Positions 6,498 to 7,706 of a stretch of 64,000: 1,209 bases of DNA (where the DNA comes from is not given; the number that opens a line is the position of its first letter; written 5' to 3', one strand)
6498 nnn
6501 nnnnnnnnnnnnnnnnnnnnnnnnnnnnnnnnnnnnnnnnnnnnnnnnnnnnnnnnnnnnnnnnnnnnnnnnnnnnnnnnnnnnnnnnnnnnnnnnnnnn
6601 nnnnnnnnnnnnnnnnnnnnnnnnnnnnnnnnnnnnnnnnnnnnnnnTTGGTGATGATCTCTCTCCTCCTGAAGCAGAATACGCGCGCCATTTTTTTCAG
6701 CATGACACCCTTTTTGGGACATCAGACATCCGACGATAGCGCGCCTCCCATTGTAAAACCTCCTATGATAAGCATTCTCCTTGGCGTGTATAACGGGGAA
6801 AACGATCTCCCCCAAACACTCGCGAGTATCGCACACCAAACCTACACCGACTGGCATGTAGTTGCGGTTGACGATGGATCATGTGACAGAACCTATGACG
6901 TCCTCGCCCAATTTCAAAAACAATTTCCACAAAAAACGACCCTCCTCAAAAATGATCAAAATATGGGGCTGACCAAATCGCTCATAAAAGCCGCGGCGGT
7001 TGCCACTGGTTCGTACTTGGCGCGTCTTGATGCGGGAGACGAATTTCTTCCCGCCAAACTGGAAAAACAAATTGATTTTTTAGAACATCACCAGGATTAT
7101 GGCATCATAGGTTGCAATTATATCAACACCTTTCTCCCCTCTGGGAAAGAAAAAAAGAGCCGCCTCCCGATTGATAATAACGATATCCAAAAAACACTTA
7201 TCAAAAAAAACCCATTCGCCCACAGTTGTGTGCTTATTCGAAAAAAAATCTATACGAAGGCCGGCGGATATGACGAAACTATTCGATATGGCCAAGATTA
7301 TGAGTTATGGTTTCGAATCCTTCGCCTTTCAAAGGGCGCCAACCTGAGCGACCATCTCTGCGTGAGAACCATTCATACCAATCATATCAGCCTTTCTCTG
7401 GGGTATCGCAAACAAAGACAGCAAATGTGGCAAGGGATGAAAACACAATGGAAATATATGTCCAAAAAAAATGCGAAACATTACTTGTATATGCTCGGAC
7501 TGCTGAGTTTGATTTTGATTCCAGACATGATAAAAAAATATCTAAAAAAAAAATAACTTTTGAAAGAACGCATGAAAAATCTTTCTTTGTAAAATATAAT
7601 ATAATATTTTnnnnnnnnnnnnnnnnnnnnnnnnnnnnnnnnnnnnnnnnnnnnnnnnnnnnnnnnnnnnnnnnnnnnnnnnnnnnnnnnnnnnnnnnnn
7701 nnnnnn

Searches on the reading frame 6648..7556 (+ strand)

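Call 9: search_protein_families(library=pfam, proteins=[window:6648-7556:+], max_evalue=0.01)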
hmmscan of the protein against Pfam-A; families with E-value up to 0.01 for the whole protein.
window:6648-7556:+ (302 aa): 4 families
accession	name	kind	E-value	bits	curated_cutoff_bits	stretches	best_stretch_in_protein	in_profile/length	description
PF00535.33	Glycos_transf_2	-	1.4e-27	97.1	23.3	1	42-202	1-164/168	Glycosyl transferase family 2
PF10111.15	Glyco_tranf_2_2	-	8.9e-09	35.7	27.3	1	43-238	2-214/276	Glycosyltransferase like family 2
PF13641.12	Glyco_tranf_2_3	-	5.5e-07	30.3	27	1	39-255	2-222/230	Glycosyltransferase like family 2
PF13704.12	Glyco_tranf_2_4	-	0.0058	17.5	27.5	0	63-135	14-85/98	Glycosyl transferase family 2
